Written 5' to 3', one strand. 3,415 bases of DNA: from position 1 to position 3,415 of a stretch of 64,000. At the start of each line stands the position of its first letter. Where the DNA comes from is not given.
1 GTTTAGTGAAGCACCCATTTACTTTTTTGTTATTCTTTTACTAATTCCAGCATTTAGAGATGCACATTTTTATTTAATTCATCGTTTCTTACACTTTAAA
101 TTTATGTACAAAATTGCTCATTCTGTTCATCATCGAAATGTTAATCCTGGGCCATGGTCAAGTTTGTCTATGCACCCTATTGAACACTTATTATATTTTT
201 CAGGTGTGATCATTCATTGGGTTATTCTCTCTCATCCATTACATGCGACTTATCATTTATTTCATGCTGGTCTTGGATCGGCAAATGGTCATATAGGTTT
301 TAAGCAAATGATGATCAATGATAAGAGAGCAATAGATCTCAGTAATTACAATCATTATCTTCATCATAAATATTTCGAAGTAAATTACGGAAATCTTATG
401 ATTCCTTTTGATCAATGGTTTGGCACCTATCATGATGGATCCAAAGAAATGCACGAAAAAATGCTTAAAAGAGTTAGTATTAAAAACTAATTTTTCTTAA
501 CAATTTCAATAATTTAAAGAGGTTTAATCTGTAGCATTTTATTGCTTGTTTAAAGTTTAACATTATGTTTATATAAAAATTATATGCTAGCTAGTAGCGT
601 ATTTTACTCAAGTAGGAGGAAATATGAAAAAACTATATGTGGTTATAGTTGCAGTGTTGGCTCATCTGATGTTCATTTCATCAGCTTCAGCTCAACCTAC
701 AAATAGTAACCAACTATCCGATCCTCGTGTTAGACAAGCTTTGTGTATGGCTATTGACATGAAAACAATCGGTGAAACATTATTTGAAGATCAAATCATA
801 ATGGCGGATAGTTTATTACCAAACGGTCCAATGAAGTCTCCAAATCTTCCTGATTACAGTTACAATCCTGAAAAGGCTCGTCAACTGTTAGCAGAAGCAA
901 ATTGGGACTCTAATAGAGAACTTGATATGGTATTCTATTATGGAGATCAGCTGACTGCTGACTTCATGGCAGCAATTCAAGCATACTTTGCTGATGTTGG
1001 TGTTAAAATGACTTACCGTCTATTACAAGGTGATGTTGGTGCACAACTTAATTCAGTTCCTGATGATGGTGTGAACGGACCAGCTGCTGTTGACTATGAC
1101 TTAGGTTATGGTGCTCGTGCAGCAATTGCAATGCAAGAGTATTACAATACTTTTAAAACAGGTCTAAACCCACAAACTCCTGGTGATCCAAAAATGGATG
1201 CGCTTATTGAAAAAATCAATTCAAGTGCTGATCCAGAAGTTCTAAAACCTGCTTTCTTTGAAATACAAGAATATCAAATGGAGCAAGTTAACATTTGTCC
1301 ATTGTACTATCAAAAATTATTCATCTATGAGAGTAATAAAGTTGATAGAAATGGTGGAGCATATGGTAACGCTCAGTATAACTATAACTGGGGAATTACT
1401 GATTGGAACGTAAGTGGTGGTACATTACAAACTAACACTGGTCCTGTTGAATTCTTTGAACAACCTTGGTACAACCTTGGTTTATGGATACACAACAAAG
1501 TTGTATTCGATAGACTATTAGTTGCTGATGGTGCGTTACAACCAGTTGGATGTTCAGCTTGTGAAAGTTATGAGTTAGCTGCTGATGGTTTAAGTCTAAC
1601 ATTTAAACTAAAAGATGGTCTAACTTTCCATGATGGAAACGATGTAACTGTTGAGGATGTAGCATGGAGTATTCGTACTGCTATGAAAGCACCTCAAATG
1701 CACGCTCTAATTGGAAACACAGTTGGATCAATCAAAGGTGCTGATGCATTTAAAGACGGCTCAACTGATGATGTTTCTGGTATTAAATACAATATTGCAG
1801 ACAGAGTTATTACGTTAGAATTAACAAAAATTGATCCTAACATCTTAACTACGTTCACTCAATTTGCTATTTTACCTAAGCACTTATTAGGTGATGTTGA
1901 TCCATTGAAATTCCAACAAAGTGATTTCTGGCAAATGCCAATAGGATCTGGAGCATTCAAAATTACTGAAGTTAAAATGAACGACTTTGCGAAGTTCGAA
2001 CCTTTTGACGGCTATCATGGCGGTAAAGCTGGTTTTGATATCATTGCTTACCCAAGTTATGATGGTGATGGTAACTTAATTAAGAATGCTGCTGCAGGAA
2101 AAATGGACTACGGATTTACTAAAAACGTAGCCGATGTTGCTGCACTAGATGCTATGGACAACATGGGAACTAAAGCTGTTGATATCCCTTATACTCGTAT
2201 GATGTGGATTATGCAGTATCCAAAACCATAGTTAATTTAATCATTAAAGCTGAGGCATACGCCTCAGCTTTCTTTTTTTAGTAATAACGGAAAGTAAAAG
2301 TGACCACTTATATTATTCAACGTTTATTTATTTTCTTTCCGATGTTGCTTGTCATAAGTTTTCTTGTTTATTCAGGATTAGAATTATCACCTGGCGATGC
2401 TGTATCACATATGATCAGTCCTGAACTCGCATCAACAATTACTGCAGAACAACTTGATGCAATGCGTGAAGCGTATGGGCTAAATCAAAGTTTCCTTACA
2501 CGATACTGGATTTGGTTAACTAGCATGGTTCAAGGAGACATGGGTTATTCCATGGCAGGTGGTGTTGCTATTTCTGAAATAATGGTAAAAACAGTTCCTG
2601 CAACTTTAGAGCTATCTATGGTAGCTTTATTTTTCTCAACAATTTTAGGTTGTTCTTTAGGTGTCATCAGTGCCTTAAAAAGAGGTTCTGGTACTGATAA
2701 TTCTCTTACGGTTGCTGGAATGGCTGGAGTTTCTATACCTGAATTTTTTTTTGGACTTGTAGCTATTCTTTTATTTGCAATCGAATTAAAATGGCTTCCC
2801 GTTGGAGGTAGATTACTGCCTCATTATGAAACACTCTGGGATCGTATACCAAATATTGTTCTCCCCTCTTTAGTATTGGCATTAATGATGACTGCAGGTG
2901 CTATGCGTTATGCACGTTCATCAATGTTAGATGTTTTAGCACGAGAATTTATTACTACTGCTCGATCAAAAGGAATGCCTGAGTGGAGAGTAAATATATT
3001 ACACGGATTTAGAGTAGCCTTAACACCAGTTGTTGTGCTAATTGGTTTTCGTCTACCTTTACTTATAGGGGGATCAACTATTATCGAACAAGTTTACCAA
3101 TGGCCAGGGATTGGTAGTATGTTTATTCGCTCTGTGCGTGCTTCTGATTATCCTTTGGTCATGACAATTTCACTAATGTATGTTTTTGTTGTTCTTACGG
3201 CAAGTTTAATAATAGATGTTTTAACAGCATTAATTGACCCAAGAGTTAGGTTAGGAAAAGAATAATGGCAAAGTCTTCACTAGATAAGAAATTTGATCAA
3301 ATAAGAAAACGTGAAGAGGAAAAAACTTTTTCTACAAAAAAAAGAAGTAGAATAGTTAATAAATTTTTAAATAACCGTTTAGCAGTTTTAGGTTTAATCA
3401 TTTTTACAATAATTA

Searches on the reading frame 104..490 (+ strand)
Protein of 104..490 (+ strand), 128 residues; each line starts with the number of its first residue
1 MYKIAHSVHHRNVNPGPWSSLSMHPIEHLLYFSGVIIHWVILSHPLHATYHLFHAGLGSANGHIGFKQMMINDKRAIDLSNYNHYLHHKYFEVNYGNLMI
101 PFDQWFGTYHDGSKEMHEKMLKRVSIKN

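Call 90: search_protein_families(library=pfam, proteins=[window:104-490:+], max_evalue=0.00001)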
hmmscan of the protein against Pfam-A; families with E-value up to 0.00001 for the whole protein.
window:104-490:+ (128 aa): 1 family
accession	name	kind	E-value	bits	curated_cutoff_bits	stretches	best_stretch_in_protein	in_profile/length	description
PF04116.19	FA_hydroxylase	-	1.6e-14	54.9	31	1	1-108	25-132/132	Fatty acid hydroxylase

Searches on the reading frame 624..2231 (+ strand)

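Call 90: search_protein_families(library=pfam, proteins=[window:624-2231:+], max_evalue=0.00001)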
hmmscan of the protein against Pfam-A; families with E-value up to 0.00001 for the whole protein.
window:624-2231:+ (535 aa): 1 family
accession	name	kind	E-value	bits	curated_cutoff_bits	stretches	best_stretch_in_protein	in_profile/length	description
PF00496.27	SBP_bac_5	-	3.4e-49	168.4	32.4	2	313-527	7-204/368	Bacterial extracellular solute-binding proteins, family 5 Middle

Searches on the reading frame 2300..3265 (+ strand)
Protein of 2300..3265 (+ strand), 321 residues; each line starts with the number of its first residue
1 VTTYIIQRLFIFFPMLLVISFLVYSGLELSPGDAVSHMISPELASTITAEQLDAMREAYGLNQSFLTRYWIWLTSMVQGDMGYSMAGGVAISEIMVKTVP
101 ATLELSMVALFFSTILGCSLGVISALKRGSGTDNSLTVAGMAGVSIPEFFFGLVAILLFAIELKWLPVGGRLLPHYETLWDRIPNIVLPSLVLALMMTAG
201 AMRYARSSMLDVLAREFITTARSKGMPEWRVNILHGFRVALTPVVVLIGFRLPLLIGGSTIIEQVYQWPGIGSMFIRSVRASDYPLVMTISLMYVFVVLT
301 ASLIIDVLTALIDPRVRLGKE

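Call 90: search_protein_families(library=pfam, proteins=[window:2300-3265:+], max_evalue=0.00001)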
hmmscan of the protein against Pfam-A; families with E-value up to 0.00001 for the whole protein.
window:2300-3265:+ (321 aa): 2 families
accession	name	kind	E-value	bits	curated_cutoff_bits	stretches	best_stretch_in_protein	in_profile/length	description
PF00528.27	BPD_transp_1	-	9.8e-33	113.9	26.4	1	119-317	3-183/184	Binding-protein-dependent transport system inner membrane component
PF19300.4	BPD_transp_1_N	-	1.4e-06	28.9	23.8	1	1-81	1-77/114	Binding-prot-dependent transport system membrane comp, N-term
